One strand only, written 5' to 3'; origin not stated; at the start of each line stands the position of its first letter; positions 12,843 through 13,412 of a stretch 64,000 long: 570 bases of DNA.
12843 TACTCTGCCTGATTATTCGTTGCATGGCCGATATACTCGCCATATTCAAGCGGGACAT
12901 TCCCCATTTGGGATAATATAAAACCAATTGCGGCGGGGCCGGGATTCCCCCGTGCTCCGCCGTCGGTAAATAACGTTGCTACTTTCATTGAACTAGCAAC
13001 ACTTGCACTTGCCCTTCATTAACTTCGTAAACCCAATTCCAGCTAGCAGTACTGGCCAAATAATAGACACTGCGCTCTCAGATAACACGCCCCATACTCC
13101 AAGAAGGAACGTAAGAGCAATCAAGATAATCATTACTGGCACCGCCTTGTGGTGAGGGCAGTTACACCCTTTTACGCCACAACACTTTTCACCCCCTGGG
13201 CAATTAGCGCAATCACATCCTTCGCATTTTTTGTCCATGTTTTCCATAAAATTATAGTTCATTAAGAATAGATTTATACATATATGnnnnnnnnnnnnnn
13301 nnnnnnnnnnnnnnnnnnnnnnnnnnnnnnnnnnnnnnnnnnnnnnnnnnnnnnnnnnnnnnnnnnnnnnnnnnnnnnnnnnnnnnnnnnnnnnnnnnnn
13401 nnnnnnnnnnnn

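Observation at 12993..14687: Cys-rich small membrane protein flanked by a minimal metzincin and a divergent O-methyltransferase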

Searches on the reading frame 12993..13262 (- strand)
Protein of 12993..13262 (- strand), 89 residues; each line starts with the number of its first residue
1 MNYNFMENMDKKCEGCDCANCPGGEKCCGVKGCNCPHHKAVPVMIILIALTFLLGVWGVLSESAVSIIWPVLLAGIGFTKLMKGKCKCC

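Call 3: search_protein_families(library=pfam, proteins=[window:12993-13262:-], max_evalue=1)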
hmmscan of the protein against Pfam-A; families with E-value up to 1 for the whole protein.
window:12993-13262:- (89 aa): 2 families
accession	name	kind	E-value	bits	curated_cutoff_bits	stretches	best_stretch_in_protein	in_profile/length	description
PF22570.1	LiaF-TM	-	0.0001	23.5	27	1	42-83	3-44/98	LiaF transmembrane domain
PF18917.5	LiaI-LiaF-like_TM1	-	0.0067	16.9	27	1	42-78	4-39/42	LiaI-LiaF-like transmembrane region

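Call 4: search_protein_families(library=ncbifam, proteins=[window:12993-13262:-], max_evalue=1)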
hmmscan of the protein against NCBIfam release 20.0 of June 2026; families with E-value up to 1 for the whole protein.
window:12993-13262:- (89 aa): 0 families

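Call 6: find_homologous_proteins(query=window:12993-13262:-, max_evalue=0.01)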
Query window:12993-13262:- (89 aa): 12 proteins with E <= 0.01 among 13 candidates.
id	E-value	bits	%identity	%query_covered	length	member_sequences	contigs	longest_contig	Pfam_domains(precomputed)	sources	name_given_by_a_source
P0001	3.7e-39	151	80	94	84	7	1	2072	-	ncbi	ncbi:MAG: hypothetical protein ABIP54_01250 [Candidatus Andersenbacteria bacterium]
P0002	1.5e-26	110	63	97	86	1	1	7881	-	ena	-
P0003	6.4e-25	105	61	94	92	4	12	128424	-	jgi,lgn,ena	-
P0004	9.3e-25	105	63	94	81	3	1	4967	-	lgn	-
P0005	1.6e-24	104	63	94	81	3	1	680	-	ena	-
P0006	1.7e-24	104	64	94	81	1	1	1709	-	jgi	-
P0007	1.1e-23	101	62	94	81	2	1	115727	-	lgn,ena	-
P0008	2.7e-23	100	60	92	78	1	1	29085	PF22570.2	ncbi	-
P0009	3.7e-23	100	66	97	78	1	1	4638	-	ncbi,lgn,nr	ncbi:MAG TPA: hypothetical protein VLG69_01865 [Candidatus Andersenbacteria bacterium]|nr:hypothetic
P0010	1.2e-22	98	70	71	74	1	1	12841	-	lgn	-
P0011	8.0e-15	73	61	64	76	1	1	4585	PF22570.2,PF18917.6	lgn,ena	-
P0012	9.3e-11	60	60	58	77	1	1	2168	PF22570.2,PF18917.6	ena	-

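Call 9: find_encoding_contigs(protein=P0003, flank=6000, max_places=4)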
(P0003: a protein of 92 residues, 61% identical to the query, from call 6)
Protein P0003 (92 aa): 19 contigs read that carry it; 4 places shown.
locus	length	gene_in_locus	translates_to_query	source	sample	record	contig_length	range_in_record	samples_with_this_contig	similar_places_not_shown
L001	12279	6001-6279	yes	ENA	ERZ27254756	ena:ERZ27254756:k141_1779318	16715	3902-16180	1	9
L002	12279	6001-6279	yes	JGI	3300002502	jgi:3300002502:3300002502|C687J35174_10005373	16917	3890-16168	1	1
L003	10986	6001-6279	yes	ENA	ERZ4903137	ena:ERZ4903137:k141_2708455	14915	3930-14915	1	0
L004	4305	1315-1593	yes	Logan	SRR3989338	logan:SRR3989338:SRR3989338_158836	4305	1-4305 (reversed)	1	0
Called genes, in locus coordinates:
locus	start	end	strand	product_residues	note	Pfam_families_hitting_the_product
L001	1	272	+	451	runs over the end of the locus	PF03952:Enolase_N, PF00113:Enolase_C, PF07476:MAAL_C (weak)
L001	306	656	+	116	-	-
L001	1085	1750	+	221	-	PF01797:Y1_Tnp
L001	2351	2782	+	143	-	PF05635:23S_rRNA_IVP (weak)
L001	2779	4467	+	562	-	PF01368:DHH, PF02272:DHHA1, PF17768:RecJ_OB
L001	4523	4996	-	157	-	PF01596:Methyltransf_3, PF02353:CMAS (weak), PF13578:Methyltransf_24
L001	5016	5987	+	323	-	PF00413:Peptidase_M10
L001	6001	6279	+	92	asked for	-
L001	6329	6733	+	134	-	PF00075:RNase_H, PF13456:RVT_3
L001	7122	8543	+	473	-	PF13727:CoA_binding_3, PF02397:Bac_transf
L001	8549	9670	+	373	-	PF13439:Glyco_transf_4, PF20706:GT4-conflict (weak), PF00534:Glycos_transf_1, PF13692:Glyco_trans_1_4, PF13524:Glyco_trans_1_2 (weak)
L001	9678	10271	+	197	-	-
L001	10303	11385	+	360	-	PF13439:Glyco_transf_4, PF13579:Glyco_trans_4_4 (weak), PF20706:GT4-conflict, PF00534:Glycos_transf_1, PF13692:Glyco_trans_1_4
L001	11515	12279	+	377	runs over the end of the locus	PF13439:Glyco_transf_4, PF13579:Glyco_trans_4_4, PF20706:GT4-conflict, PF00534:Glycos_transf_1, PF13692:Glyco_trans_1_4, PF13524:Glyco_trans_1_2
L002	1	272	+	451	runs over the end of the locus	PF03952:Enolase_N, PF00113:Enolase_C, PF07476:MAAL_C (weak)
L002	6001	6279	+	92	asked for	-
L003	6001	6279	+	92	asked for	-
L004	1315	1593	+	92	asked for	-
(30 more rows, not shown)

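Call 10: find_encoding_contigs(protein=P0007, flank=6000, max_places=3)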
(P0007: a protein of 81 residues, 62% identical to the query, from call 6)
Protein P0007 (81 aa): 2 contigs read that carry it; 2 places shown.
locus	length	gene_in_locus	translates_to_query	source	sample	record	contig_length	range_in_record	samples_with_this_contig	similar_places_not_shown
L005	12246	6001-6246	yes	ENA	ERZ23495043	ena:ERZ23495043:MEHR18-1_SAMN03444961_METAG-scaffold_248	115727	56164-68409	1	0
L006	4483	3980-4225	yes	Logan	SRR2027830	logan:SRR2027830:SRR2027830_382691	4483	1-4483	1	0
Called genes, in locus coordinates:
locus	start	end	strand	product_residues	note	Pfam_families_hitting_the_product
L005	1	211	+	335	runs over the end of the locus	PF00044:Gp_dh_N, PF02800:Gp_dh_C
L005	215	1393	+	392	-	PF00162:PGK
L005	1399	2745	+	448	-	PF03952:Enolase_N, PF00113:Enolase_C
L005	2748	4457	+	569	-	PF01368:DHH, PF02272:DHHA1, PF17768:RecJ_OB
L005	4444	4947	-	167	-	PF01135:PCMT, PF01596:Methyltransf_3, PF02353:CMAS (weak), PF13847:Methyltransf_31, PF13649:Methyltransf_25 (weak), PF13578:Methyltransf_24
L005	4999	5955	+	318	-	PF00413:Peptidase_M10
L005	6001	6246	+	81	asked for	-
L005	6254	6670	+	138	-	PF00075:RNase_H, PF13456:RVT_3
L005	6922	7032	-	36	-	-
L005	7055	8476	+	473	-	PF13727:CoA_binding_3, PF02397:Bac_transf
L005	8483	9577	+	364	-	PF13439:Glyco_transf_4, PF00534:Glycos_transf_1, PF13692:Glyco_trans_1_4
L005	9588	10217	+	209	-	-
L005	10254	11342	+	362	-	PF13439:Glyco_transf_4, PF20706:GT4-conflict, PF00534:Glycos_transf_1, PF13692:Glyco_trans_1_4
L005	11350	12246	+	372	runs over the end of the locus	PF13439:Glyco_transf_4, PF20706:GT4-conflict, PF00534:Glycos_transf_1, PF13692:Glyco_trans_1_4, PF13524:Glyco_trans_1_2 (weak)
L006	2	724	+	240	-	?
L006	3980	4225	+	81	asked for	-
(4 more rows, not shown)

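Call 11: find_encoding_contigs(protein=P0011, flank=6000, max_places=3)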
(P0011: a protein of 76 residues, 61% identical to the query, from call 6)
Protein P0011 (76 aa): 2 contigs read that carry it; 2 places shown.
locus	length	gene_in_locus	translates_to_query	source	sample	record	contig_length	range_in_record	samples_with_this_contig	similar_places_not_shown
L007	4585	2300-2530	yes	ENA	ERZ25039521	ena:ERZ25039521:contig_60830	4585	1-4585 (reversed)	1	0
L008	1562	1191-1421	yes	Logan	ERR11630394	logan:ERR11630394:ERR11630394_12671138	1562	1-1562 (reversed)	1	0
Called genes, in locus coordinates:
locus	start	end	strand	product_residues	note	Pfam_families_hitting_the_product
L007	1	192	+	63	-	?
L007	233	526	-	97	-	-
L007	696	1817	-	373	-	PF02353:CMAS, PF05175:MTS, PF13489:Methyltransf_23, PF01728:FtsJ (weak), PF08241:Methyltransf_11, PF08242:Methyltransf_12, PF13649:Methyltransf_25, PF13847:Methyltransf_31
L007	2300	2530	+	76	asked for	PF22570:LiaF-TM (weak), PF18917:LiaI-LiaF-like_TM1 (weak)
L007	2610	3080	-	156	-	PF07681:DoxX, PF13564:DoxX_2 (weak)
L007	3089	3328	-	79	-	-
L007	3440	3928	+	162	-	PF00588:SpoU_methylase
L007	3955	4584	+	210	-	?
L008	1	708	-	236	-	?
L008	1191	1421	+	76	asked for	PF22570:LiaF-TM (weak), PF18917:LiaI-LiaF-like_TM1 (weak)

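Call 12: find_encoding_contigs(protein=P0012, flank=6000, max_places=3)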
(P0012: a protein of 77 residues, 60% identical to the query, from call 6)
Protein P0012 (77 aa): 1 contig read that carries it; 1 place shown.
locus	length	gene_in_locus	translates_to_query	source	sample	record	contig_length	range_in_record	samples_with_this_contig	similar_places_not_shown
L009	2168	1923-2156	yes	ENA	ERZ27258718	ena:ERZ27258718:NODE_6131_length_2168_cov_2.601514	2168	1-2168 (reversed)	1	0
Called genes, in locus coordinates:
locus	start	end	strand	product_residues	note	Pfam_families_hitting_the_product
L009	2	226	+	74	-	?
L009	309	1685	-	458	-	PF13701:DDE_Tnp_1_4, PF01609:DDE_Tnp_1 (weak)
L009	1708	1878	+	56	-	-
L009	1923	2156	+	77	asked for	PF22570:LiaF-TM (weak), PF18917:LiaI-LiaF-like_TM1 (faint)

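Call 13: find_encoding_contigs(protein=P0008, flank=6000, max_places=3)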
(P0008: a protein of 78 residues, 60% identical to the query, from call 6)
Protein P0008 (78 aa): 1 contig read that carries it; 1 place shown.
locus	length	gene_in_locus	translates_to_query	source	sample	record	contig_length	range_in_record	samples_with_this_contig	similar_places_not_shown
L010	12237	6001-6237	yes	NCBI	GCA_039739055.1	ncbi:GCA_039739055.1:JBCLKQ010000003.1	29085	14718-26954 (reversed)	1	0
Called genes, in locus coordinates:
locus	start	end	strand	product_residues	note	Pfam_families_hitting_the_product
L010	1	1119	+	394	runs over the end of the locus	PF00162:PGK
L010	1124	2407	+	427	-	PF03952:Enolase_N, PF00113:Enolase_C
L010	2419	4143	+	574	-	PF01368:DHH, PF02272:DHHA1, PF17768:RecJ_OB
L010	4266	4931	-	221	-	PF01135:PCMT (weak), PF01596:Methyltransf_3, PF13847:Methyltransf_31 (faint), PF13578:Methyltransf_24, PF01596:Methyltransf_3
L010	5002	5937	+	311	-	PF00413:Peptidase_M10, PF07888:CALCOCO1 (weak)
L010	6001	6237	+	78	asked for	PF22570:LiaF-TM (faint)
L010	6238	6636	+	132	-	PF00075:RNase_H, PF13456:RVT_3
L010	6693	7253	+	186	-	PF00583:Acetyltransf_1, PF13673:Acetyltransf_10, PF13508:Acetyltransf_7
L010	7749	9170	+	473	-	PF13727:CoA_binding_3, PF02397:Bac_transf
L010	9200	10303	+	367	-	PF13439:Glyco_transf_4 (faint), PF20706:GT4-conflict (faint), PF00534:Glycos_transf_1, PF13692:Glyco_trans_1_4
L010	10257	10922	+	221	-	-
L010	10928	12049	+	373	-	PF13439:Glyco_transf_4, PF20706:GT4-conflict, PF00534:Glycos_transf_1, PF13692:Glyco_trans_1_4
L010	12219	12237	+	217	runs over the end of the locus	-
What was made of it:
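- Adjacency is confined to one clade with about 20 kb of general synteny (calls 9, 10, 13).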

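Call 14: find_encoding_contigs(protein=P0010, flank=6000, max_places=3)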
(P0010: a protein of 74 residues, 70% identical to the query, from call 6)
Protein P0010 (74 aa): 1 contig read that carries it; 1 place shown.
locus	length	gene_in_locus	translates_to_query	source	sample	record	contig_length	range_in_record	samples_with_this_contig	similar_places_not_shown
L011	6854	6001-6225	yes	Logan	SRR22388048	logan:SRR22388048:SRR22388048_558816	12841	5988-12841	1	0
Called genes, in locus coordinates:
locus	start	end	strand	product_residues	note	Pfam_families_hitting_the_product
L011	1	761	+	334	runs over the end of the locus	PF00044:Gp_dh_N, PF02800:Gp_dh_C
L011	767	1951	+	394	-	PF00162:PGK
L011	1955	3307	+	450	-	PF03952:Enolase_N, PF00113:Enolase_C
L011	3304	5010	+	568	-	PF01368:DHH, PF02272:DHHA1, PF17768:RecJ_OB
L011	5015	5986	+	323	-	PF00413:Peptidase_M10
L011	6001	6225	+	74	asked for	-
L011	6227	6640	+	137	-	PF00075:RNase_H, PF13456:RVT_3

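Call 15: search_protein_representatives(alignment_id=A1)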
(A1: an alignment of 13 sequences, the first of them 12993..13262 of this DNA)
Query: 13 sequences, 83 profile positions. Proteins with E-value up to 0.001 (for the whole library): 378; up to 1e-10: 171; up to 1e-30: 1. The best 150 are listed.
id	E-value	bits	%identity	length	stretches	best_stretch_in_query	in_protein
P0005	6.9e-38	144.9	-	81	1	1-83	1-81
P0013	1.1e-26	109.0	-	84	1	1-83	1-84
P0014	4.0e-22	94.3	-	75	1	19-83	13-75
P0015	2.6e-21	91.7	-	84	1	11-83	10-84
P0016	6.2e-21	90.5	-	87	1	5-83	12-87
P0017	6.6e-21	90.4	-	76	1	23-83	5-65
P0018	3.0e-20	88.4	-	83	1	11-83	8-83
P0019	1.0e-19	86.6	-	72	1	23-83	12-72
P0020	1.3e-19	86.3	-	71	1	24-83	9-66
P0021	2.7e-19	85.3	-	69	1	19-83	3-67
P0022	7.4e-19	83.9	-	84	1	1-83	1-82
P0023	2.1e-18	82.4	-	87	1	22-83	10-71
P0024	2.5e-18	82.2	-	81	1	6-83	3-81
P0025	6.5e-18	80.9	-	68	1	25-83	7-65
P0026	1.8e-17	79.4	-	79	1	9-83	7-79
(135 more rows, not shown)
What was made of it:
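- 12993..13247 (-): Small Cys/His-rich two-TM protein (84 aa from the conserved MEN start; an in-frame ATG at 13262 would give 89 aa). The stop codon is 12993-12995. Family of 378 50%-identity clusters (call 15).
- Checked: It is a real gene: 378 clusters at 50% identity match the family profile at E<=1e-3 (call 15).
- The family profile finds 378 50%-identity clusters, all small proteins (call 15).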

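Call 31: predict_structure(alignment_id=A2)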
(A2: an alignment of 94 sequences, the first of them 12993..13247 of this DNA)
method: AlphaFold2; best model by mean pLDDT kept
length: 84 residues; sequences in the alignment: 94
mean_pLDDT: 78.2   pTM: 0.58
mean pLDDT of the five models: 78.2, 77.2, 76.5, 76.6, 75.6
residues with pLDDT >= 90: 39; 70-90: 14; 50-70: 26; < 50: 5
segments of 3 or more residues with pLDDT < 50: none
pLDDT, mean of each block of 10 residues (from residue 1): 51 52 60 90 98 98 98 85 66
secondary structure, 60 per line:
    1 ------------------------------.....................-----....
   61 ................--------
elements in order: H31-51 H57-76
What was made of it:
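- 13095..13157 (-): Transmembrane helix 1. AF2 helix 31-51 in 84-aa numbering, pLDDT >90 (call 31).
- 13020..13079 (-): Transmembrane helix 2, starting with the near-invariant W-P. AF2 helix 57-76 (call 31).
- On LiaI-LiaF-like TM hairpin (PF18917 / PF22570, DUF5668): AF2 helices 31-51 and 57-76 have pLDDT >90 (call 31).
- On Bacterial metallothionein (SmtA/BmtA type): The protein is membrane-embedded (call 31).
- AF2 predicts two helices at pLDDT >90 (call 31). AF2 gives low confidence for both tails (call 31).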

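Call 32: search_protein_families(library=pfam, alignment_id=A2, max_evalue=0.01)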
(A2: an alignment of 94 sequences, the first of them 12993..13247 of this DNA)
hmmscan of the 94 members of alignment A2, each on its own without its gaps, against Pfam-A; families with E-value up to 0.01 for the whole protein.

A. member 1, window:12993-13247:- (84 aa): 2 families
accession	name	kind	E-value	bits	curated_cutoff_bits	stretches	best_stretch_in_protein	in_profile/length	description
PF22570.1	LiaF-TM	-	9e-05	23.7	27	1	37-78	3-44/98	LiaF transmembrane domain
PF18917.5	LiaI-LiaF-like_TM1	-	0.0061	17.1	27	1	37-73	4-39/42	LiaI-LiaF-like transmembrane region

B. families by the number of members that match (of 94 scanned): 8 families
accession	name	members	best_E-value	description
PF22570.1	LiaF-TM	91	3e-08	LiaF transmembrane domain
PF18917.5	LiaI-LiaF-like_TM1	88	5.1e-10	LiaI-LiaF-like transmembrane region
PF02038.21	ATP1G1_PLM_MAT8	2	0.00089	ATP1G1/PLM/MAT8 family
PF20154.4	LNT_N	1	0.00076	Apolipoprotein N-acyltransferase N-terminal domain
PF24287.1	DUF7475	1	0.004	Family of unknown function (DUF7475)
PF07158.17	MatC_N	1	0.004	Dicarboxylate carrier protein MatC N-terminus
PF16247.11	DUF4904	1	0.0089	Domain of unknown function (DUF4904)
PF11239.13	DUF3040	1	0.0096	Protein of unknown function (DUF3040)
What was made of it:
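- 12993..13247 (-): 91/94 members hit Pfam LiaF-TM (call 32).
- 13095..13157 (-): Pfam LiaF-TM / LiaI-LiaF-like_TM1 match (calls 3, 32).
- On LiaI-LiaF-like TM hairpin (PF18917 / PF22570, DUF5668): At family level, 91/94 and 88/94 members match at E<=0.01, with best values of 3e-08 and 5.1e-10 (call 32).
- On Bacterial metallothionein (SmtA/BmtA type): None was found among 94 members (call 32).
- On MerF / mer-operon transporters: No Pfam hit (calls 3, 32).
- Closest known: LiaI / LiaF N-terminal transmembrane hairpin. Same: 91/94 and 88/94 family members match these models (call 32).
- Closest known: Bacterial metallothioneins SmtA/BmtA. Different: There is no HMM match (calls 3, 4, 32).
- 91/94 members match Pfam LiaF-TM and 88/94 match LiaI-LiaF-like_TM1, with a best E-value of 5e-10 (call 32). 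No Pfam or NCBIfam metal-binding family matches (calls 3, 4, 32). No match to CDGSH or other Fe-S families (calls 3, 32). The TM hairpin is homologous to LiaI/LiaF hairpins (call 32).
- Tried and rejected: Pfam and NCBIfam scans for metal-binding families found none (calls 3, 4, 32).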

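Call 34: search_solved_structures(query=A2, max_evalue=1)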
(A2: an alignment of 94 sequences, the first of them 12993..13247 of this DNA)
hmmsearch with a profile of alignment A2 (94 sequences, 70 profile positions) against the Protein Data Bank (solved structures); distinct sequences matched with E-value up to 1: 0.
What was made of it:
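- Tried and rejected: A PDB sequence search with the family profile gave no hit at E<=1 (call 34).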

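Call 52: fold_search(model_id=the predicted structure, library=pdb)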
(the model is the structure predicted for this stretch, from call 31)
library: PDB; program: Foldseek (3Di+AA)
matches with E <= 10: 11; with E <= 0.001: 0
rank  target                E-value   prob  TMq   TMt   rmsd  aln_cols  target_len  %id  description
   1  5uae_D                4.1e+00  0.77  0.52  0.72   1.0        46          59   13  Crystal structure of the coiled-coil domain from Listeria Innocua Phage Integrase (Trigonal Form) (released 2017-05-24)
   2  5u96_F                4.1e+00  0.75  0.51  0.84   1.1        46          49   13  Crystal structure of the coiled-coil domain from Listeria Innocua (Tetragonal Form) (released 2017-05-24)
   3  7ocw_C                4.7e+00  0.10  0.26  0.18   5.1        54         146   24  Hepatitis B core protein -low secretion phenotype P5T (released 2021-05-26)
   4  7sau_C                6.3e+00  0.30  0.45  0.52   3.8        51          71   14  Structure of GldLM, the proton-powered motor that drives Type IX protein secretion and gliding motility in Schleiferia (released 2022-03-23)
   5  7oco_A                6.3e+00  0.08  0.25  0.18   5.2        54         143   24  Hepatitis B core protein -low secretion phenotype L60V (released 2021-05-26)
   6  5u96_B                6.7e+00  0.60  0.49  0.82   0.8        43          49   14  Crystal structure of the coiled-coil domain from Listeria Innocua (Tetragonal Form) (released 2017-05-24)
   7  5uae_B                7.6e+00  0.47  0.54  0.79   2.1        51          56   12  Crystal structure of the coiled-coil domain from Listeria Innocua Phage Integrase (Trigonal Form) (released 2017-05-24)
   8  6vme_B                8.6e+00  0.47  0.53  0.59   1.6        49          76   10  Human ESCRT-I heterotetramer headpiece (released 2020-05-20)
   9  6vme_I                9.1e+00  0.47  0.54  0.60   1.5        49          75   10  Human ESCRT-I heterotetramer headpiece (released 2020-05-20)
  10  8k89_A                9.7e+00  0.41  0.48  0.52   1.1        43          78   14  Crystal structure of NFIL3 (released 2024-03-06)
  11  8zrh_D                9.7e+00  0.06  0.26  0.19   5.2        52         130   21  HBcAg-D4 Fab complex (released 2024-11-13)
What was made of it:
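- Tried and rejected: A Foldseek search of the hairpin model against the PDB gave only generic helical hairpins, all with E>4, so it is uninformative (call 52).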
